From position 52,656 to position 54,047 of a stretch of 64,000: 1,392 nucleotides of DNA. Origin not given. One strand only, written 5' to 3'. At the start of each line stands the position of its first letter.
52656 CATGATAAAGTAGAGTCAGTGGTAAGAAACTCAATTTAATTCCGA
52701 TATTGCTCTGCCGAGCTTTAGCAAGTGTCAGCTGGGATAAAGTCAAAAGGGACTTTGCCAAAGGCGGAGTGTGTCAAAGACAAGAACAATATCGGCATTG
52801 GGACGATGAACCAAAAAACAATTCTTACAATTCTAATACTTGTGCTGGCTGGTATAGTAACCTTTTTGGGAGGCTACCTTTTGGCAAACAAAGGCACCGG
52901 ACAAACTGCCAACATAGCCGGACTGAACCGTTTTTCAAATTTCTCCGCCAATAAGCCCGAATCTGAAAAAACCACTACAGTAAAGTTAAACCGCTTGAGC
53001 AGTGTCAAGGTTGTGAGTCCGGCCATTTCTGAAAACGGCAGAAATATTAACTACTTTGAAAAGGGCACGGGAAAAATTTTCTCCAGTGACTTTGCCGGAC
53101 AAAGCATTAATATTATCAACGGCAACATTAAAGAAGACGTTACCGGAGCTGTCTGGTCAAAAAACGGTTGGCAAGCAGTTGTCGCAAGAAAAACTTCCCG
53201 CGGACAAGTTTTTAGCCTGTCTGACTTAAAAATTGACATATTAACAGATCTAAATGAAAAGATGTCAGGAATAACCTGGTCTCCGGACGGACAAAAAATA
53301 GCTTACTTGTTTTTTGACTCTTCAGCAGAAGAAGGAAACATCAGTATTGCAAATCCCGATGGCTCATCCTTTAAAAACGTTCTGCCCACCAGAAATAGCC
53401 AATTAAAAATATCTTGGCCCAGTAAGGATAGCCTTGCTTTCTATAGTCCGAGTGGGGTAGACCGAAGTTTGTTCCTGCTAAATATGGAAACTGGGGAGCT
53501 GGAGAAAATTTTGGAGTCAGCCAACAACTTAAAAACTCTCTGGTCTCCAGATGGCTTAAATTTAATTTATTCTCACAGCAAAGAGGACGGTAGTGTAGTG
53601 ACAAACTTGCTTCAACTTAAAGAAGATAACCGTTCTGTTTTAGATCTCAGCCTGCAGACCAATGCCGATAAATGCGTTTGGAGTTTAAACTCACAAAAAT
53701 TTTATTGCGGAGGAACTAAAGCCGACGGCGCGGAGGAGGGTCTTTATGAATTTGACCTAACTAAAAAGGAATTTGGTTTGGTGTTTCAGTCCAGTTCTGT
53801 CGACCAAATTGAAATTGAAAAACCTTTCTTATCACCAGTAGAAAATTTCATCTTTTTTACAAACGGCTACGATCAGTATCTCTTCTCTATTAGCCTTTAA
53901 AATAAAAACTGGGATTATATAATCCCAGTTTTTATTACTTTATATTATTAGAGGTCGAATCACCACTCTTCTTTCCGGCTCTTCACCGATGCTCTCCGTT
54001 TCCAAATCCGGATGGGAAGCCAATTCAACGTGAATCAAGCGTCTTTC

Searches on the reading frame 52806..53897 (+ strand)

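Call 52: search_protein_families(library=pfam, proteins=[window:52806-53897:+])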
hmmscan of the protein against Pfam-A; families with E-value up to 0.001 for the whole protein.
window:52806-53897:+ (364 aa): 4 families
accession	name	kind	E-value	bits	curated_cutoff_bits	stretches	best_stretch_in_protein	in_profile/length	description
PF07676.18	PD40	-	3.2e-06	27.4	20.9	0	153-167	11-25/38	WD40-like Beta Propeller Repeat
PF25174.1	Beta-prop_THOC3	-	6.5e-06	25.8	305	1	151-302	3-147/272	THOC3 beta-propeller domain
PF00930.27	DPPIV_N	-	4.2e-05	22.9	22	0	152-174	102-124/354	Dipeptidyl peptidase IV (DPP IV) N-terminal region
PF23389.1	Beta-prop_WDR19_1st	-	0.00056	19.5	27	0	77-192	49-159/325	WDR19 first beta-propeller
